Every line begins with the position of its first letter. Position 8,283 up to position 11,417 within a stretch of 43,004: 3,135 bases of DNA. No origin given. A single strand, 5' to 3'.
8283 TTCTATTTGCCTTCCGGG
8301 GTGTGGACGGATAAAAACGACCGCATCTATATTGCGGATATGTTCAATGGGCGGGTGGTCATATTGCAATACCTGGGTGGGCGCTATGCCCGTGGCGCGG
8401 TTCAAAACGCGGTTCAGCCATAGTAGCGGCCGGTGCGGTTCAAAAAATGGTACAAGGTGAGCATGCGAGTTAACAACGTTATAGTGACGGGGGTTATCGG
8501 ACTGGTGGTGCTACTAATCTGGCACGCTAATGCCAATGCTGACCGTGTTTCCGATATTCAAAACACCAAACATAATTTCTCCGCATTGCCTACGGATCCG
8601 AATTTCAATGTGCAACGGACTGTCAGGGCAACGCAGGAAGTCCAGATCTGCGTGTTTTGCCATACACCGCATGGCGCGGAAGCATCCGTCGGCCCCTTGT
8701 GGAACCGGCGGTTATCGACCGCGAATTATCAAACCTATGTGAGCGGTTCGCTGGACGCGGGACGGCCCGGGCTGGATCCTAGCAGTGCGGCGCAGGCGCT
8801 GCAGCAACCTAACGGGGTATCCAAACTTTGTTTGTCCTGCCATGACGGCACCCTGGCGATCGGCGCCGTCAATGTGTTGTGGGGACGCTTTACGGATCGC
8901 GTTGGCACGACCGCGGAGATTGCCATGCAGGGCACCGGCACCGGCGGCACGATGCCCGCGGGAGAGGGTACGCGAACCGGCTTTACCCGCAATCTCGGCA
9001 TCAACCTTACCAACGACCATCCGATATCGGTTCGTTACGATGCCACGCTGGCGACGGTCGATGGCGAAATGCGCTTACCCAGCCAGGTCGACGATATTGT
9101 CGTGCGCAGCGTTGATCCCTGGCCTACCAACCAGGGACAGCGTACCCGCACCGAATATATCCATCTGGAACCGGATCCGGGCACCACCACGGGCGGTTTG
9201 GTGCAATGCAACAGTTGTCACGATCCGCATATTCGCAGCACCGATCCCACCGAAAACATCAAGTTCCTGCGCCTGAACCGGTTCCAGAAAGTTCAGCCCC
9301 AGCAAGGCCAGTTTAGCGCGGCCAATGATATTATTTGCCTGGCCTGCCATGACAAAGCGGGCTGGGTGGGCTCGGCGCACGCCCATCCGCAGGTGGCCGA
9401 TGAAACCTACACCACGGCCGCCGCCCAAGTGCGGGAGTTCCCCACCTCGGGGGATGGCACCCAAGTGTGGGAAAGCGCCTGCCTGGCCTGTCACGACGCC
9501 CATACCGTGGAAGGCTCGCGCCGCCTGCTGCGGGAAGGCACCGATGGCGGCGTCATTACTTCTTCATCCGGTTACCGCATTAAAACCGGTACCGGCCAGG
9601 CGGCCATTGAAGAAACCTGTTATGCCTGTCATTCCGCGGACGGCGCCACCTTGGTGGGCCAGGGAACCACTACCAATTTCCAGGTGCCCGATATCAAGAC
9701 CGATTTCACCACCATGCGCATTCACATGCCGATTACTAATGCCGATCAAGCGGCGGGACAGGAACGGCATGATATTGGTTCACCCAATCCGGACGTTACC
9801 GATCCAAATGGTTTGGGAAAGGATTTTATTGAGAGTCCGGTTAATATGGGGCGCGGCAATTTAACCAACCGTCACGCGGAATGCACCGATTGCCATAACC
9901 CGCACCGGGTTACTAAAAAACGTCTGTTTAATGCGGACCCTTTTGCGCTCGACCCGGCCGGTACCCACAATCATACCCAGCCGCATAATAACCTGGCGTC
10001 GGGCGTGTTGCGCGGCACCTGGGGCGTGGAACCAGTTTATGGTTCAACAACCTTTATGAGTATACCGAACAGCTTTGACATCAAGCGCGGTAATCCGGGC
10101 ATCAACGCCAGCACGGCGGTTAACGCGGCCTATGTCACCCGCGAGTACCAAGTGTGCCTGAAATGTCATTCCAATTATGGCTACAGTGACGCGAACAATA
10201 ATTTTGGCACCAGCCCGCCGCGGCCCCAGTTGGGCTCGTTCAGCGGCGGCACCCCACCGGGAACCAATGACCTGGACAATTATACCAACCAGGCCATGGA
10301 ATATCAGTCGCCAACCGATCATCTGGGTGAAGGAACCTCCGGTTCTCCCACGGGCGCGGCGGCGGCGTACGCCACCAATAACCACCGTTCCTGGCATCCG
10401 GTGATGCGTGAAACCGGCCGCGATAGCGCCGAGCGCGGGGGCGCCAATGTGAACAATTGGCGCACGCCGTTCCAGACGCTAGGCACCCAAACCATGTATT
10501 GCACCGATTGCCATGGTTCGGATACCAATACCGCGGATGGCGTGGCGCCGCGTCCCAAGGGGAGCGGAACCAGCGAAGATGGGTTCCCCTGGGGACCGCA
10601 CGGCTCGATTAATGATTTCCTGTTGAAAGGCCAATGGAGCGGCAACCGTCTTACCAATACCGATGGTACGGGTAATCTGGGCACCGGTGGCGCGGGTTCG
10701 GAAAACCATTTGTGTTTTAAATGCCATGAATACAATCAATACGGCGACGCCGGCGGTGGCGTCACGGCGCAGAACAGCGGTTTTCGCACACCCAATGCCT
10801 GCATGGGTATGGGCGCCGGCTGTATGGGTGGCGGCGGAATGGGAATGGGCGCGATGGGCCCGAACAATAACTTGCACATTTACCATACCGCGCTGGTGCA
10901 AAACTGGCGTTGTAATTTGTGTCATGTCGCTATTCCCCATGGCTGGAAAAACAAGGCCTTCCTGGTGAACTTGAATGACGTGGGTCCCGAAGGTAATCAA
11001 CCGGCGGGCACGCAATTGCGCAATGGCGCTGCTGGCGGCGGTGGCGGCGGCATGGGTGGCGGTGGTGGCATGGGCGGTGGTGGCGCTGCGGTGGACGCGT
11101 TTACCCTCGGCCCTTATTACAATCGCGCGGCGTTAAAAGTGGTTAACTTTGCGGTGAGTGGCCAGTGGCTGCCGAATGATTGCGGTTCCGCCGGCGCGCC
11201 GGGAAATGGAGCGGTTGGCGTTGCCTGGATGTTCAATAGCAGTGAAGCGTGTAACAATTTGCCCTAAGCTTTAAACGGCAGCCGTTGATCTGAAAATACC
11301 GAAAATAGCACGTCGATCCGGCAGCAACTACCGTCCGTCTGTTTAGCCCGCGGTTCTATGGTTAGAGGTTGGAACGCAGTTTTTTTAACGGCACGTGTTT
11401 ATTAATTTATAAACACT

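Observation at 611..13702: Barrel, trihaem cytochromes, cupredoxin, NHL propellers, 11-haem cytochrome and double propeller: candidate uncharacterised outer-surface electron-transfer module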

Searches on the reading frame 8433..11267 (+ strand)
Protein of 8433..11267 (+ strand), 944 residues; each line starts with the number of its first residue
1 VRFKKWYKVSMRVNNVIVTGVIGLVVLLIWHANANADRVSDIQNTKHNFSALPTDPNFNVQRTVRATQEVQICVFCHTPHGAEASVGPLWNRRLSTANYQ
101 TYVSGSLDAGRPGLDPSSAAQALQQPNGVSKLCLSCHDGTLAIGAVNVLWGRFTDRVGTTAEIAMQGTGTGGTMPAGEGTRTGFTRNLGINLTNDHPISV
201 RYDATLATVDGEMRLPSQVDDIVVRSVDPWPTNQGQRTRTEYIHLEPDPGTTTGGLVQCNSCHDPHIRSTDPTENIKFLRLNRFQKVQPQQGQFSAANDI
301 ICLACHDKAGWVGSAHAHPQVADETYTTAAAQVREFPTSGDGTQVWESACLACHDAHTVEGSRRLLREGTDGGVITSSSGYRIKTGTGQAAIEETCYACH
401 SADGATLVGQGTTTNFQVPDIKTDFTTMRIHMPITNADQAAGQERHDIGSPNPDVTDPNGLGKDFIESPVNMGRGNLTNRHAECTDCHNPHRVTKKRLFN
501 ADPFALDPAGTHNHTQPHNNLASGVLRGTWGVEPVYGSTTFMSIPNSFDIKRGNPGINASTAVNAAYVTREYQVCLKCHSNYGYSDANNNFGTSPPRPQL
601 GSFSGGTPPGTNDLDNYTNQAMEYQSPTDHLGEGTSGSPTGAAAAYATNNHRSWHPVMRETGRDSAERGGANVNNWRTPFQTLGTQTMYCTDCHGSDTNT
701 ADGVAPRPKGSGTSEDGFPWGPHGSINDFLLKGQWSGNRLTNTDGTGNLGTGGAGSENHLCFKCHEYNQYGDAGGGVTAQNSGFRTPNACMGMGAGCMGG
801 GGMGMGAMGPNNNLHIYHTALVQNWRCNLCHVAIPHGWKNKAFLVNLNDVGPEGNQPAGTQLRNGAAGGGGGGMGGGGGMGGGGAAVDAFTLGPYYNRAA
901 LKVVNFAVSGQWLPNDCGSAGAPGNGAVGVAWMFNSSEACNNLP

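Call 3: search_protein_families(library=pfam, proteins=[window:8433-11267:+], max_evalue=0.1)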
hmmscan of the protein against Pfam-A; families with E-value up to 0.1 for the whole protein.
window:8433-11267:+ (944 aa): 5 families
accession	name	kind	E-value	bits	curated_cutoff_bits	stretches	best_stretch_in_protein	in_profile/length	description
PF09699.15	Paired_CXXCH_1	-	1.7e-19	69.6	20.6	1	482-506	7-31/41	Doubled CXXCH motif (Paired_CXXCH_1)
PF14522.11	Cytochrome_C7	-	7.1e-11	42.2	24.8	1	297-400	10-66/67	Cytochrome c7 and related cytochrome c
PF22113.1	Mtrc-MtrF_II-IV_dom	-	3.7e-09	36.8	30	1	253-358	78-167/176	Outer membrane cytochrome MtrC/MtrF-like, domains II/IV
PF14537.11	Cytochrom_c3_2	-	3.3e-06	27.9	25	0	478-494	54-70/79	Cytochrome c3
PF13442.11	Cytochrome_CBB3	-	4.7e-05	24.1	27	0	341-357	5-21/68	Cytochrome C oxidase, cbb3-type, subunit III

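Call 4: search_protein_families(library=ncbifam, proteins=[window:8433-11267:+], max_evalue=0.1)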
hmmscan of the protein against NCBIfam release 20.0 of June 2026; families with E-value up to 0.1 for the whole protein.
window:8433-11267:+ (944 aa): 4 families
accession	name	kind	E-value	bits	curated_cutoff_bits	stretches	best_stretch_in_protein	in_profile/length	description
TIGR01905.1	paired_CXXCH_1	subfamily_domain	3.4e-15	55.7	25.2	1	481-502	6-27/41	doubled CXXCH domain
TIGR03508.1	decahem_SO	subfamily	1.2e-06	28.2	192.2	1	255-401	33-175/258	DmsE family decaheme c-type cytochrome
NF041028.1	decahem_GSU2203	exception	8.1e-06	25.3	325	0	257-354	68-155/317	GSU2203 family decaheme c-type cytochrome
TIGR03153.1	cytochr_NrfH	equivalog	0.012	15.7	134.2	0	479-501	50-72/138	cytochrome c nitrite reductase small subunit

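Call 12: find_homologous_proteins(query=window:8433-11267:+, max_evalue=0.00001)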
Query window:8433-11267:+ (944 aa): 5951 proteins with E <= 0.00001 among 8000 candidates; the best 120 are listed.
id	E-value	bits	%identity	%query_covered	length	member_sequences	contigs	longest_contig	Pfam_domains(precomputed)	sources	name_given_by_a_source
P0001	0.0e+0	1731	80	99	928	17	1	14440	PF09699.16,PF14522.12,PF22113.2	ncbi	ncbi:hypothetical protein [Kaarinaea lacus]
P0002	0.0e+0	1623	74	99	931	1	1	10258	PF09699.16,PF14537.12,PF14522.12,PF22113.2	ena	-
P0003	0.0e+0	1605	76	98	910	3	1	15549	PF09699.16,PF14537.12,PF14522.12,PF22113.2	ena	-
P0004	0.0e+0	1600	73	99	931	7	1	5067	PF09699.16,PF14537.12,PF14522.12,PF22113.2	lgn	-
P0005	0.0e+0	1595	74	99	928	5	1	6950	PF09699.16,PF14537.12,PF14522.12,PF22113.2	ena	-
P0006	0.0e+0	1583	72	99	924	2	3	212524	PF09699.16,PF14537.12,PF14522.12,PF22113.2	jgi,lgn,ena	-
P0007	0.0e+0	1566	73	99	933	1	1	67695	PF09699.16,PF14537.12,PF14522.12,PF22113.2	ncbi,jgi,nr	ncbi:MAG: hypothetical protein GXP08_17110 [Gammaproteobacteria bacterium]|nr:hypothetical protein [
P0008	0.0e+0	1565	73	99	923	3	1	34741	PF09699.16,PF14537.12,PF14522.12,PF22113.2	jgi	-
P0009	0.0e+0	1394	66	99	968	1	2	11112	PF09699.16,PF14537.12,PF14522.12,PF22113.2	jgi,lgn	-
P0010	0.0e+0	1372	67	99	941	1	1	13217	PF09699.16,PF14537.12,PF14522.12,PF22113.2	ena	-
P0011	0.0e+0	1359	65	99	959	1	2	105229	PF09699.16,PF14537.12,PF14522.12,PF22113.2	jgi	-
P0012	0.0e+0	1306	68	90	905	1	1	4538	PF09699.16,PF14537.12,PF14522.12,PF22113.2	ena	-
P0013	0.0e+0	1251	63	99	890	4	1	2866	PF09699.16,PF13442.12,PF14522.12,PF22113.2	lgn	-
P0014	0.0e+0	1160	61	99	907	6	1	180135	PF09699.16,PF14537.12,PF14522.12,PF22113.2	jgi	-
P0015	0.0e+0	1146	62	81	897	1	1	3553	PF09699.16,PF14537.12,PF14522.12,PF22113.2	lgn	-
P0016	0.0e+0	1073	58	97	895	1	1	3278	PF09699.16,PF13442.12,PF14522.12,PF22113.2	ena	-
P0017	0.0e+0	1052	56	98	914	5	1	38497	PF09699.16,PF14537.12,PF14522.12,PF22113.2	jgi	-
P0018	0.0e+0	1048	59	96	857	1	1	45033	PF09699.16,PF14537.12,PF14522.12,PF22113.2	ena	-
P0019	0.0e+0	1036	57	99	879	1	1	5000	PF09699.16,PF14522.12,PF22113.2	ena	-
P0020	0.0e+0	1033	57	96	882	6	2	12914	PF09699.16,PF14537.12,PF14522.12,PF22113.2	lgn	-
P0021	0.0e+0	1026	56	99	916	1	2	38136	PF09699.16,PF14537.12,PF14522.12,PF22113.2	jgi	jgi:hypothetical protein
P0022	0.0e+0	1018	56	96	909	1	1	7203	PF09699.16,PF14522.12,PF22113.2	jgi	-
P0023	0.0e+0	1012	55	98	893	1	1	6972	PF09699.16,PF14522.12,PF22113.2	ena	-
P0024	1.9e-298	1011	54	98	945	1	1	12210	PF09699.16,PF13442.12,PF14522.12,PF22113.2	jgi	-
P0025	8.5e-298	1009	56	82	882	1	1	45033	PF09699.16,PF14522.12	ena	-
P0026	2.1e-295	1001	56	98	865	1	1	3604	PF09699.16,PF14522.12,PF22113.2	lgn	-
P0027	9.3e-295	999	54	99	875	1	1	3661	PF09699.16,PF13442.12,PF14522.12,PF22113.2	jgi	jgi:hypothetical protein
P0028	5.2e-294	996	55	98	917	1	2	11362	PF09699.16,PF14522.12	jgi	jgi:hypothetical protein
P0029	1.8e-292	991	56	98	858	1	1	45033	PF09699.16,PF14537.12,PF14522.12,PF22113.2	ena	-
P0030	3.2e-291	987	56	99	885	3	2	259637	PF09699.16,PF14537.12,PF13442.12,PF14522.12,PF22113.2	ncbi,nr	ncbi:MAG: hypothetical protein OEZ68_08465 [Gammaproteobacteria bacterium]|nr:hypothetical protein [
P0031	5.4e-290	983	55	96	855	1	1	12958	PF09699.16,PF14537.12,PF14522.12,PF22113.2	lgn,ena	-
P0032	2.0e-289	981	55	98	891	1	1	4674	PF09699.16,PF14522.12,PF22113.2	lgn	-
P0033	1.0e-288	979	55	98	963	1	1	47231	PF09699.16,PF14537.12,PF14522.12,PF22113.2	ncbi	-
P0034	1.5e-288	978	54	99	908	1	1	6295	PF09699.16,PF14522.12,PF22113.2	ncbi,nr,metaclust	ncbi:MAG: hypothetical protein AMJ53_13120 [Gammaproteobacteria bacterium SG8_11]|nr:MAG: hypothetic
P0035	1.8e-288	978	53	99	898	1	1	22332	PF09699.16,PF14522.12,PF22113.2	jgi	-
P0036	3.2e-286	971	54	98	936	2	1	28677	PF09699.16,PF14522.12,PF22113.2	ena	-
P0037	8.7e-286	969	55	96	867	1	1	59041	PF09699.16,PF14537.12,PF14522.12,PF22113.2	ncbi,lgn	-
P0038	9.3e-286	969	53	99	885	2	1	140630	PF09699.16,PF14522.12,PF22113.2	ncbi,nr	ncbi:MAG: cytochrome c3 family protein [Gammaproteobacteria bacterium]|nr:cytochrome c3 family prote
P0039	1.2e-285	969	54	99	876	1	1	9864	PF09699.16,PF14537.12,PF14522.12,PF22113.2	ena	-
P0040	5.1e-285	967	54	97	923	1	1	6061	PF09699.16,PF14522.12,PF22113.2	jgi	jgi:hypothetical protein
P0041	5.7e-284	963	58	86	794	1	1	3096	PF09699.16,PF14537.12,PF13442.12,PF14522.12,PF22113.2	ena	-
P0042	9.3e-284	962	55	98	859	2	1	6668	PF09699.16,PF14537.12,PF14522.12,PF22113.2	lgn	-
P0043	1.1e-283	962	53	99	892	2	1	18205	PF09699.16,PF14522.12,PF22113.2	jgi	jgi:hypothetical protein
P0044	3.2e-283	961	54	99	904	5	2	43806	PF09699.16,PF14537.12,PF14522.12,PF22113.2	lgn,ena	-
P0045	5.1e-283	960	54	98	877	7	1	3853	PF09699.16,PF14537.12,PF13442.12,PF14522.12,PF22113.2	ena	-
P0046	2.9e-282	958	53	100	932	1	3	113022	PF09699.16,PF14522.12,PF22113.2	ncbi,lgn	-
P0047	3.9e-282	957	53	99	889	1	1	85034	PF09699.16,PF14522.12,PF22113.2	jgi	-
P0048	5.8e-282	957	55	79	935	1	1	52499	PF09699.16,PF14537.12,PF14522.12,PF22113.2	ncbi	-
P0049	1.7e-281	955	53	99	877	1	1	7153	PF09699.16,PF13442.12,PF14522.12,PF22113.2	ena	-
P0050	2.5e-281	954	54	98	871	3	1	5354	PF09699.16,PF14537.12,PF14522.12,PF22113.2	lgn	-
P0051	3.5e-281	954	54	99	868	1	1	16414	PF09699.16,PF14522.12,PF22113.2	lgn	-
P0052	1.3e-280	952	52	99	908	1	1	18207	PF09699.16,PF14537.12,PF13442.12,PF14522.12,PF22113.2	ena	-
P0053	1.5e-280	952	53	97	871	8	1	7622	PF09699.16,PF14522.12,PF22113.2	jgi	jgi:hypothetical protein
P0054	5.6e-280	950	54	98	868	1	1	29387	PF09699.16,PF14537.12,PF14522.12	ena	-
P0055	5.7e-280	950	53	98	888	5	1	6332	PF09699.16,PF13442.12,PF14522.12,PF22113.2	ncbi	-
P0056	5.9e-280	950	53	98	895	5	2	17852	PF09699.16,PF14522.12,PF22113.2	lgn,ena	-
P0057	1.4e-279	949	55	96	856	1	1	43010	PF09699.16,PF14537.12,PF13442.12,PF14522.12,PF22113.2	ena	-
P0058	3.0e-279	948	53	98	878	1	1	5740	PF09699.16,PF14537.12,PF14522.12,PF22113.2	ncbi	ncbi:MAG: hypothetical protein ACC707_11515 [Thiohalomonadales bacterium]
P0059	2.3e-278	945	52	99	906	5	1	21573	PF09699.16,PF14522.12,PF22113.2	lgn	-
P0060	3.4e-278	944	54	97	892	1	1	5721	PF09699.16,PF14537.12,PF14522.12,PF22113.2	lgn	-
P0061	1.2e-277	942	54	98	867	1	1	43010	PF09699.16,PF14537.12,PF14522.12,PF22113.2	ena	-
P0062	6.4e-277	940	53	97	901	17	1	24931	PF09699.16,PF13442.12,PF14522.12,PF22113.2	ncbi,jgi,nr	ncbi:MAG: hypothetical protein GXP18_00200 [Gammaproteobacteria bacterium]|nr:hypothetical protein [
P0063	2.3e-276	938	54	98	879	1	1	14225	PF09699.16,PF14522.12,PF22113.2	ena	-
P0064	4.5e-276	937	55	96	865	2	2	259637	PF09699.16,PF14537.12,PF14522.12,PF22113.2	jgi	-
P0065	5.9e-276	937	53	100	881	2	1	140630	PF09699.16,PF14537.12,PF13442.12,PF14522.12,PF22113.2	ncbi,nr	ncbi:MAG: cytochrome c3 family protein [Gammaproteobacteria bacterium]|nr:cytochrome c3 family prote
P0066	5.3e-275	933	52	98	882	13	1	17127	PF09699.16,PF14522.12,PF22113.2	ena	-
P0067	8.3e-275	933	55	96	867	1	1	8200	PF09699.16,PF14537.12,PF14522.12,PF22113.2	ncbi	-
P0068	2.3e-274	931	52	98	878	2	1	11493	PF09699.16,PF14522.12,PF22113.2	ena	-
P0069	3.6e-273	927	53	99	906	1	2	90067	PF09699.16,PF14522.12,PF22113.2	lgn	-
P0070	4.9e-273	927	54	97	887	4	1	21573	PF09699.16,PF14537.12,PF14522.12,PF22113.2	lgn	-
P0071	6.5e-273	927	52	99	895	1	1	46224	PF09699.16,PF14537.12,PF14522.12,PF22113.2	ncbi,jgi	-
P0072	1.2e-272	926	53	98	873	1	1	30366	PF09699.16,PF14537.12,PF13442.12,PF14522.12,PF22113.2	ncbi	-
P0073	2.0e-272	925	51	98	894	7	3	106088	PF09699.16,PF14522.12,PF22113.2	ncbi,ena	-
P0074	2.0e-272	925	54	99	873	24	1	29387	PF09699.16,PF14537.12,PF13442.12,PF14522.12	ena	-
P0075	2.5e-272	925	51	99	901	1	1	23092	PF09699.16,PF13442.12,PF14522.12,PF22113.2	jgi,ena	-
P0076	2.6e-272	925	52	100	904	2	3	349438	PF09699.16,PF14537.12,PF22678.2,PF14522.12,PF22113.2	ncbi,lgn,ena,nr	ncbi:MAG: hypothetical protein FD165_1065 [Gammaproteobacteria bacterium]|nr:MAG: hypothetical prote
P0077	2.7e-272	925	54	96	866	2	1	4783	PF09699.16,PF14537.12,PF13442.12,PF14522.12,PF22113.2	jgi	-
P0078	2.7e-272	924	53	96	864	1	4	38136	PF09699.16,PF14537.12,PF13442.12,PF14522.12,PF22113.2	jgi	jgi:hypothetical protein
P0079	4.3e-272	924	53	96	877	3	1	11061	PF09699.16,PF14537.12,PF14522.12,PF22113.2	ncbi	-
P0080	4.9e-272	924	54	97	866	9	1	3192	PF09699.16,PF14537.12,PF13442.12,PF14522.12,PF22113.2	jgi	jgi:hypothetical protein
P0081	9.8e-272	923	54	83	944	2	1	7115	PF09699.16,PF14537.12,PF13442.12,PF14522.12,PF22113.2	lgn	-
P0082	1.1e-271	923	53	98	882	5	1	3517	PF09699.16,PF14537.12,PF14522.12,PF22113.2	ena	-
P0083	1.2e-271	922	54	96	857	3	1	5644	PF09699.16,PF14537.12,PF14522.12,PF22113.2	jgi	jgi:hypothetical protein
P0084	1.4e-271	922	52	99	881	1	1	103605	PF09699.16,PF14537.12,PF13442.12,PF14522.12,PF22113.2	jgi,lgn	jgi:hypothetical protein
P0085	1.9e-271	922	50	99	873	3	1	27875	PF09699.16,PF14537.12,PF14522.12,PF22113.2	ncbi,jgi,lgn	-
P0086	9.9e-271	919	52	99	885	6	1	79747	PF09699.16,PF14537.12,PF14522.12,PF22113.2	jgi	-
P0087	2.1e-270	918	55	81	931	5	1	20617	PF09699.16,PF14537.12,PF14522.12,PF22113.2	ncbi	-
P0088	3.7e-270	917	52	100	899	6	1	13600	PF09699.16,PF14537.12,PF14522.12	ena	-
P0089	4.2e-270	917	52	98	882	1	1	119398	PF09699.16,PF14537.12,PF14522.12,PF22113.2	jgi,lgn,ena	-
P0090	5.3e-270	917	53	100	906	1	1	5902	PF09699.16,PF14522.12,PF22113.2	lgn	-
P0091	1.5e-269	915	53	96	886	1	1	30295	PF09699.16,PF14522.12,PF22113.2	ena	-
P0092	2.7e-268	911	53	100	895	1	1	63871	PF09699.16,PF14537.12,PF14522.12,PF22113.2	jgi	-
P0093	3.6e-268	911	53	99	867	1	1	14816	PF09699.16,PF14537.12,PF14522.12,PF22113.2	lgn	-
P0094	4.6e-268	911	52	98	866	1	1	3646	PF09699.16,PF14522.12,PF22113.2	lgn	-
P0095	4.7e-268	910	52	99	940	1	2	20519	PF09699.16,PF14537.12,PF13435.12,PF14522.12,PF22113.2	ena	-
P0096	5.3e-268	910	52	100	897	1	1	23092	PF09699.16,PF14522.12,PF22113.2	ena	-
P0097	8.3e-268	910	53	99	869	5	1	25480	PF09699.16,PF13442.12,PF14522.12,PF22113.2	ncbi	-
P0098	8.8e-268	910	53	99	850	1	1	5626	PF09699.16,PF13442.12,PF14522.12,PF22113.2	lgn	-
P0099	1.4e-267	909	53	99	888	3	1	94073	PF09699.16,PF14537.12,PF13442.12,PF14522.12,PF22113.2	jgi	-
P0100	2.3e-267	908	50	98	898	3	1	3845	PF09699.16,PF14522.12,PF22113.2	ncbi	-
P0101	2.5e-267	908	51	99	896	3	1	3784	PF09699.16,PF14522.12,PF22113.2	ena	-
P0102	4.0e-267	907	51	97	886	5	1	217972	PF09699.16,PF14537.12,PF14522.12,PF22113.2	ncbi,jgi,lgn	-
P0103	5.1e-267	907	53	96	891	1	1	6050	PF09699.16,PF14537.12,PF14522.12,PF22113.2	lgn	-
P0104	7.9e-267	906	51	99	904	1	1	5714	PF09699.16,PF14537.12,PF14522.12,PF22113.2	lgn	-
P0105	6.6e-266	903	51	100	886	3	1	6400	PF09699.16,PF14537.12,PF14522.12,PF22113.2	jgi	-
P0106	7.3e-266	903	51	99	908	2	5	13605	PF09699.16,PF14537.12,PF14522.12,PF22113.2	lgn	-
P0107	1.8e-265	902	51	98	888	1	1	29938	PF09699.16,PF14537.12,PF14522.12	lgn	-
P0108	5.9e-265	900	52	98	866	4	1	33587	PF09699.16,PF14537.12,PF13442.12,PF14522.12,PF22113.2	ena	-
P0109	1.7e-264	899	51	98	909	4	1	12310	PF09699.16,PF14537.12,PF14522.12,PF22113.2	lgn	-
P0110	5.0e-264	897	51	97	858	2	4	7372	PF09699.16,PF14522.12,PF22113.2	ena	-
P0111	6.6e-264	897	51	99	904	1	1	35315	PF09699.16,PF14537.12,PF14522.12,PF22113.2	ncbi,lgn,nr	ncbi:MAG: hypothetical protein HY940_10210 [Gammaproteobacteria bacterium]|nr:hypothetical protein [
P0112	9.7e-263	893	52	99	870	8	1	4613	PF09699.16,PF14522.12,PF22113.2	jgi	jgi:hypothetical protein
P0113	1.5e-262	892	53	100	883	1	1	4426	PF09699.16,PF14522.12,PF22113.2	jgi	-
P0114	1.6e-262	892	52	98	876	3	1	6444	PF09699.16,PF14537.12,PF14522.12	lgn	-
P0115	4.7e-262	891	50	98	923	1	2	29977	PF09699.16,PF14522.12,PF22113.2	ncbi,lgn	ncbi:MAG: hypothetical protein ACE5EH_07325 [Gammaproteobacteria bacterium]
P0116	4.9e-262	891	50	98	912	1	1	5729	PF09699.16,PF14522.12,PF22113.2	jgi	jgi:hypothetical protein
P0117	5.0e-262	891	52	100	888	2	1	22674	PF09699.16,PF14537.12,PF13442.12,PF14522.12,PF22113.2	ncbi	-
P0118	6.3e-262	890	51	99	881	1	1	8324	PF09699.16,PF14537.12,PF14522.12,PF22113.2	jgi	jgi:hypothetical protein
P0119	9.3e-262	890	49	98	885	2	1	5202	PF09699.16,PF14522.12,PF22113.2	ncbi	ncbi:MAG TPA: cytochrome c3 family protein [Gammaproteobacteria bacterium]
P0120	3.2e-261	888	53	96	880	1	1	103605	PF09699.16,PF14537.12,PF14522.12,PF22113.2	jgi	jgi:hypothetical protein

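Call 15: find_encoding_contigs(protein=P0001, flank=10000, max_places=3)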
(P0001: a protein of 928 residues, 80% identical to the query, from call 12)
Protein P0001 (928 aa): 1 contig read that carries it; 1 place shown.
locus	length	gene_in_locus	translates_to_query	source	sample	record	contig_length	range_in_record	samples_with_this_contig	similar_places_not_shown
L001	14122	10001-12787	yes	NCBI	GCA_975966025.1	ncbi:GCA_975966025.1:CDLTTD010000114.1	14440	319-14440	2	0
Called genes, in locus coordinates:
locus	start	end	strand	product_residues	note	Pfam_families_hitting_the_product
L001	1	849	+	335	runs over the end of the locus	PF09699:Paired_CXXCH_1 (faint)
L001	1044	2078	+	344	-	PF13623:SurA_N_2, PF13624:SurA_N_3, PF13145:Rotamase_2, PF13616:Rotamase_3, PF00639:Rotamase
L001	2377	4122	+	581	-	-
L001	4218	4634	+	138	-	PF14522:Cytochrome_C7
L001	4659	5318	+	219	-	PF14522:Cytochrome_C7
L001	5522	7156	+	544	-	-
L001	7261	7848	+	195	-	PF14522:Cytochrome_C7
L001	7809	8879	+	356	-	PF01436:NHL (faint), PF25021:TEN_NHL (faint), PF17170:DUF5128 (weak)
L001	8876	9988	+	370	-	PF08450:SGL (faint), PF01731:Arylesterase (faint), PF17170:DUF5128 (faint), PF06739:SBBP (faint), PF01436:NHL (weak)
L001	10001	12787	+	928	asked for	PF09699:Paired_CXXCH_1 (faint), PF14522:Cytochrome_C7 (faint), PF22113:Mtrc-MtrF_II-IV_dom (faint)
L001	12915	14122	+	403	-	PF10282:Lactonase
